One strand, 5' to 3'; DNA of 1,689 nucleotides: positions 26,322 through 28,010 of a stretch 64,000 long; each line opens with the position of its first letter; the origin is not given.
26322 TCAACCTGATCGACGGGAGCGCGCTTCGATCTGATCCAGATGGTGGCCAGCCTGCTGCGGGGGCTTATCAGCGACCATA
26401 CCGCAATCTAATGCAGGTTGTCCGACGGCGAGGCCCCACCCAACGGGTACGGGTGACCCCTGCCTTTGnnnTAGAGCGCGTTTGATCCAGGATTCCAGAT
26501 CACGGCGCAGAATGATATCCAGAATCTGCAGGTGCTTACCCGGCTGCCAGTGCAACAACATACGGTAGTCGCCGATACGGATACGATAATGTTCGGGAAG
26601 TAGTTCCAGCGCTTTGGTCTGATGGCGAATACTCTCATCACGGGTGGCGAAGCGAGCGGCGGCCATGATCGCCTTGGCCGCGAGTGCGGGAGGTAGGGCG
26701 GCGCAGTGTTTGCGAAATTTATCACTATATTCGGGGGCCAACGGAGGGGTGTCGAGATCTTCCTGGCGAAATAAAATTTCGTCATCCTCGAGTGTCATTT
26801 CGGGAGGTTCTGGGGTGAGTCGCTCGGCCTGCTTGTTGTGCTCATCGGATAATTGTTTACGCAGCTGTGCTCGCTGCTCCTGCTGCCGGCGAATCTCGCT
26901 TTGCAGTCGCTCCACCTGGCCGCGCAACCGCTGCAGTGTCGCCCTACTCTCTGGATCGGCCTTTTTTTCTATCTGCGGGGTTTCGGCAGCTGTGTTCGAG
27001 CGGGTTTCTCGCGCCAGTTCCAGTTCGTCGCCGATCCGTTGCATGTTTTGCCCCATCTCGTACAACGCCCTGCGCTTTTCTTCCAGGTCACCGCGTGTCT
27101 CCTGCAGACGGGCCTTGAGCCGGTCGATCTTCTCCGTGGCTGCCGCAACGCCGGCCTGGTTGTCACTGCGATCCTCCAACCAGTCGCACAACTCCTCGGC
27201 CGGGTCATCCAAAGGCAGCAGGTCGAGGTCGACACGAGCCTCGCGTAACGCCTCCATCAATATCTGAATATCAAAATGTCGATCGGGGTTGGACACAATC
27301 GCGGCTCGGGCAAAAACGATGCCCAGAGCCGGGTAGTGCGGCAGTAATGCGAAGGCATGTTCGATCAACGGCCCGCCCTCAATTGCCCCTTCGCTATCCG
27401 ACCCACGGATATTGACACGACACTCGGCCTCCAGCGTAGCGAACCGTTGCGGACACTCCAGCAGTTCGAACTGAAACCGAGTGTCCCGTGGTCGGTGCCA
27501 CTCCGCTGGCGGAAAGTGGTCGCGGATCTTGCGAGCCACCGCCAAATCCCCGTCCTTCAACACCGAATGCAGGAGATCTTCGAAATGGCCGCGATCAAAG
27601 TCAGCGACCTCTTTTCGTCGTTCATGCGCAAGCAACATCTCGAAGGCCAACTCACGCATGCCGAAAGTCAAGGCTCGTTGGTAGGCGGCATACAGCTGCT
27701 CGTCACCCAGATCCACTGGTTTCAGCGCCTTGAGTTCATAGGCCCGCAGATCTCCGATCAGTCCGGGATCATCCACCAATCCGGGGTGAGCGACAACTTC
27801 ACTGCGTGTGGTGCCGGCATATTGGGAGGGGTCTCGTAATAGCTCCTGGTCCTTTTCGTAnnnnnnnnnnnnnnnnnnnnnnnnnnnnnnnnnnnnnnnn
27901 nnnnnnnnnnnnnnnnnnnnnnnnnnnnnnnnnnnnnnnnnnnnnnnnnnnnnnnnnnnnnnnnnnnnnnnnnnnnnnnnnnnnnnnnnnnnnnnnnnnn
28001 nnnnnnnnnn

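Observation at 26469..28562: Solitary 697-aa protein fusing a SEC-C zinc motif and a long coiled coil to a C-terminal RelE/ParE-like toxin fold, with no separate antitoxin gene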

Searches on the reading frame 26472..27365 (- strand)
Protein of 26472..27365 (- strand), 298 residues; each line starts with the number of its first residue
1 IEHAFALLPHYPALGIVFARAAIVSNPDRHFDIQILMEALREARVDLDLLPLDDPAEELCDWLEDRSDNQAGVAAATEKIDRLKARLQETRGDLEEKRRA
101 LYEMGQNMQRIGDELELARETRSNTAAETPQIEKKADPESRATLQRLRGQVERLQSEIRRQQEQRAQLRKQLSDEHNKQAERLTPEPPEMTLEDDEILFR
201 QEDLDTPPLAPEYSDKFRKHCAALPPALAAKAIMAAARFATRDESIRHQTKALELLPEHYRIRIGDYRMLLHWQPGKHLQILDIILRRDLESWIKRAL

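Call 37: find_related_loci(query=A3, collection=viral_contigs, flank=6000)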
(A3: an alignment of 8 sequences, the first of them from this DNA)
Query A3 (298 aa) in viral_contigs; peptide patterns used: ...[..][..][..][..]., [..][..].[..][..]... (x = any residue, [..] = any of these).
36 stretches matched a pattern, but none encodes a relative of the query by tblastn (E <= 1e-3).

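Call 38: find_related_loci(query=A3, collection=metagenome_contigs, flank=6000)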
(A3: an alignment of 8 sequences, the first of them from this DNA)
Query A3 (298 aa) in metagenome_contigs; peptide patterns used: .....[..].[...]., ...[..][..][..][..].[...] (x = any residue, [..] = any of these).
391 stretches matched a pattern; 73 encode a relative of the query (tblastn E <= 1e-3); 73 distinct loci.
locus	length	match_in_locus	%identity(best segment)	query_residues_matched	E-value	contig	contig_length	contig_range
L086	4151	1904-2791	50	1-296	7e-84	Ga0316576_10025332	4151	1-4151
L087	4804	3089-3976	50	1-296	9e-84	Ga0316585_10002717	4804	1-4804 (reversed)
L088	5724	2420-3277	51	11-296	9e-82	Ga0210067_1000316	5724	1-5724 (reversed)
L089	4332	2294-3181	49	1-296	1e-81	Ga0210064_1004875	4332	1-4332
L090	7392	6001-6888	48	1-296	4e-81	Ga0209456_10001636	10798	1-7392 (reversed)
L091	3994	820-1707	48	1-296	3e-81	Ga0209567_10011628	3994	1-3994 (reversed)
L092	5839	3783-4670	50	1-296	1e-80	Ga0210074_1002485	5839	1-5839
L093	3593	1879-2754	48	4-296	9e-77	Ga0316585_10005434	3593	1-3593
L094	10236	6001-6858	50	11-296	2e-76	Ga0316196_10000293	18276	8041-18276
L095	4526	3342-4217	48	4-296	2e-76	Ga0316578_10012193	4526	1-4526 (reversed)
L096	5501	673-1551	48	1-296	3e-76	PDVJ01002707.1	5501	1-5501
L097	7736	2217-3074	49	11-296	4e-76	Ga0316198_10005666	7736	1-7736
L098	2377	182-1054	48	4-296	1e-77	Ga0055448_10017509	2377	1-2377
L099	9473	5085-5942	49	11-296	6e-76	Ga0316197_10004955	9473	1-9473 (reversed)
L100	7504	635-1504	49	4-294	1e-74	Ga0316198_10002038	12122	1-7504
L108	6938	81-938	45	11-296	2e-73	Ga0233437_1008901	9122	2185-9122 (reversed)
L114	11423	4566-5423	46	11-296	2e-72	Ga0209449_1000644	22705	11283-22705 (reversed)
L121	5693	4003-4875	49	4-296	2e-69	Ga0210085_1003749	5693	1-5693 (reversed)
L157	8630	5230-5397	61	242-296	9e-16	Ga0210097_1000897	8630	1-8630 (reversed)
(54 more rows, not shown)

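Call 62: search_protein_families(library=pfam, proteins=[L094:3042-4103:-, L108:1704-3167:+, L114:5642-6301:+, L108:3171-5633:+, L088:550-960:+, L121:1949-2701:+, L090:1200-4442:-, L100:1516-2397:+, L157:5131-5403:+], max_evalue=0.001)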
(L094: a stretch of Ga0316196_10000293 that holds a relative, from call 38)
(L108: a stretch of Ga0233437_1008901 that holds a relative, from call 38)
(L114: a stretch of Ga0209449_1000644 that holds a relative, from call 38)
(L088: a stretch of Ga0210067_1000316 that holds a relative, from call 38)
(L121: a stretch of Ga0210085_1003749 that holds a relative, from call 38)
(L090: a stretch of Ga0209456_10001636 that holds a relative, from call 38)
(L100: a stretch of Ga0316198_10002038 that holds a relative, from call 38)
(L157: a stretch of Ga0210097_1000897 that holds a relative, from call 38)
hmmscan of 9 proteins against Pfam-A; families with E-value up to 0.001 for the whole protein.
L094:3042-4103:- (353 aa): 3 families
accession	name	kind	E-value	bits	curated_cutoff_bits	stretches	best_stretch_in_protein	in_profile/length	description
PF12834.13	Phage_int_SAM_2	-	4.9e-17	62.7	22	1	3-89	4-89/91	Phage integrase, N-terminal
PF12835.12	Integrase_1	-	3.2e-14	53.6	23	1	123-232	28-148/149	Integrase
PF14348.11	DUF4400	-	2.7e-10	40.6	27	1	285-349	1-65/196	Domain of unknown function (DUF4400)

L108:1704-3167:+ (488 aa): 1 family
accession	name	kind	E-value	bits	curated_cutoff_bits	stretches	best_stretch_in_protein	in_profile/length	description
PF21810.3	DUF6880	-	6.8e-30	104.9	27.3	2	228-482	222-472/472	Family of unknown function (DUF6880)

L114:5642-6301:+ (220 aa): 6 families
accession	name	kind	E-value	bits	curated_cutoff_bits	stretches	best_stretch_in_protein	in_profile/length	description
PF13614.12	AAA_31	-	3.1e-14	53.7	27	2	14-62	1-49/177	AAA domain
PF01656.29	CbiA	-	7.8e-13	48.9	25.4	1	17-193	1-122/125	CobQ/CobB/MinD/ParA nucleotide binding domain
PF06564.18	CBP_BcsQ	-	4.6e-09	36.6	21.3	1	72-211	96-228/234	Cellulose biosynthesis protein BcsQ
PF09140.17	MipZ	-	3.2e-08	33.7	20.7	1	19-66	5-52/262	ATPase MipZ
PF10609.15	ParA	-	7.3e-08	32.6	27.1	1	15-56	4-45/246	NUBPL iron-transfer P-loop NTPase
PF13847.12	Methyltransf_31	-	7.1e-05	23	27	1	25-112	11-95/145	Methyltransferase domain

L108:3171-5633:+ (821 aa): 10 families
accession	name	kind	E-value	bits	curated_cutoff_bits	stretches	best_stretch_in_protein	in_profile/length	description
PF13245.12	AAA_19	-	4.8e-43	147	25.1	1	335-463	1-133/134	AAA domain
PF13604.12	AAA_30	-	1.6e-42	145.9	27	1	331-507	2-174/191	AAA domain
PF14490.11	HHH_RecD2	-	7.8e-36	122.3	27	1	145-235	1-92/92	ATP-dependent RecD2 DNA helicase HHH domain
PF18335.7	SH3_13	-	1.3e-23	83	41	1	661-725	1-65/65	ATP-dependent RecD-like DNA helicase SH3 domain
PF23139.1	OB_YrrC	-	6e-21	74.6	27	1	6-80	2-76/76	ATP-dependent DNA helicase YrrC, OB-fold domain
PF13538.12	UvrD_C_2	-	5.8e-20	71.4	27.4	1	744-792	1-52/52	UvrD-like helicase C-terminal domain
PF01443.25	Viral_helicase1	-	3.8e-12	47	21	1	349-462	2-100/228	Viral superfamily 1 RNA helicase core domain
PF13086.12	AAA_11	-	8.9e-10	39.2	27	1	331-391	2-70/257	AAA domain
PF14520.12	HHH_5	-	0.00013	22.8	27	1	95-139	7-51/57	Helix-hairpin-helix domain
PF05127.21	NAT10_TcmA_helicase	-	0.00017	22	22.7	1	349-444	1-113/176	RNA cytidine acetyltransferase NAT10/TcmA, helicase domain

L088:550-960:+ (137 aa): 4 families
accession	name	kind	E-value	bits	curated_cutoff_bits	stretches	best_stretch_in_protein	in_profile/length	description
PF13470.12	PIN_3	-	2.3e-21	77.2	27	1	2-109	1-114/115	PIN domain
PF24109.1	DUF7384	-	4.3e-06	27.3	27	1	2-115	6-108/153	Family of unknown function (DUF7384)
PF01850.27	PIN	-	1.1e-05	26.4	23.6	1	3-114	1-117/120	PIN domain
PF10130.15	PIN_2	-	0.00058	20.5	22.4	0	4-112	1-116/133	PIN domain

L121:1949-2701:+ (251 aa): 1 family
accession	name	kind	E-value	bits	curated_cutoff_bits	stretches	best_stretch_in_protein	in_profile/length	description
PF00717.28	Peptidase_S24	-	2.8e-28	98.4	23.3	1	126-245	1-116/116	Peptidase S24-like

L090:1200-4442:- (1080 aa): 5 families
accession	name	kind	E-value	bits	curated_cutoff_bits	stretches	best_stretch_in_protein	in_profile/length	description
PF00176.29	SNF2-rel_dom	-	1.5e-71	241.3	24.9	1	619-899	1-290/290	SNF2-related domain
PF00271.37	Helicase_C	-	1.7e-19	70.5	23.5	1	913-1022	2-110/110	Helicase conserved C-terminal domain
PF00270.35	DEAD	-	1e-05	25.8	26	1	639-771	19-161/167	DEAD/DEAH box helicase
PF04851.21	ResIII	-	1.1e-05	25.8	22.5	1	615-770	3-162/164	Type III restriction enzyme, res subunit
PF04434.22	SWIM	-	0.00041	20.2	19.6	1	70-89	13-36/38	SWIM zinc finger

L100:1516-2397:+ (294 aa): 1 family
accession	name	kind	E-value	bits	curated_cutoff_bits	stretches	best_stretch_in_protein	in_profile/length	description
PF04250.19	DUF429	-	1.6e-15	57.8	23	1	43-270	21-210/214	Protein of unknown function (DUF429)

L157:5131-5403:+ (91 aa): 0 families

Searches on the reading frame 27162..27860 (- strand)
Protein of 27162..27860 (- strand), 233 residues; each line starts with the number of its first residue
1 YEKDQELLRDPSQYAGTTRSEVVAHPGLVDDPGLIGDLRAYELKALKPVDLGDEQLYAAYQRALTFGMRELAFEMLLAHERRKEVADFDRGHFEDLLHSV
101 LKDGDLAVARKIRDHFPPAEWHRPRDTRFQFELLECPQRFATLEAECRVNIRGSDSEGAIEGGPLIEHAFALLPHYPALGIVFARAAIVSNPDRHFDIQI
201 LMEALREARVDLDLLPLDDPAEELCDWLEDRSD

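Call 8: search_protein_families(library=pfam, proteins=[window:27162-27860:-], max_evalue=10)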
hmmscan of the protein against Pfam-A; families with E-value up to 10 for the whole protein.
seq(233 aa): 0 families

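Call 84: find_homologous_proteins(query=A4, max_evalue=0.001)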
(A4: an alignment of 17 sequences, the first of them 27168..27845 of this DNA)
Query A4 (17 sequences) (226 aa, profile of the alignment): 7 proteins with E <= 0.001 among 8000 candidates.
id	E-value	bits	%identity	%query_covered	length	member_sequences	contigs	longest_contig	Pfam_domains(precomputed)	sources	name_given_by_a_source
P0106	1.9e-102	360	58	100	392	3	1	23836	PF02810.22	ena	-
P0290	1.3e-82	295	54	86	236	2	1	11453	-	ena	-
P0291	5.1e-62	228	56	69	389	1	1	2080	-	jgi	jgi:hypothetical protein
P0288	7.0e-48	181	54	63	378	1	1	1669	PF02810.22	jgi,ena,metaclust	metaclust:\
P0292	7.2e-14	70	-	-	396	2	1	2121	PF02810.22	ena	-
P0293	2.4e-7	49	66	17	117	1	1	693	PF02810.22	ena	-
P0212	8.1e-4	37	38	23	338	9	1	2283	-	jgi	-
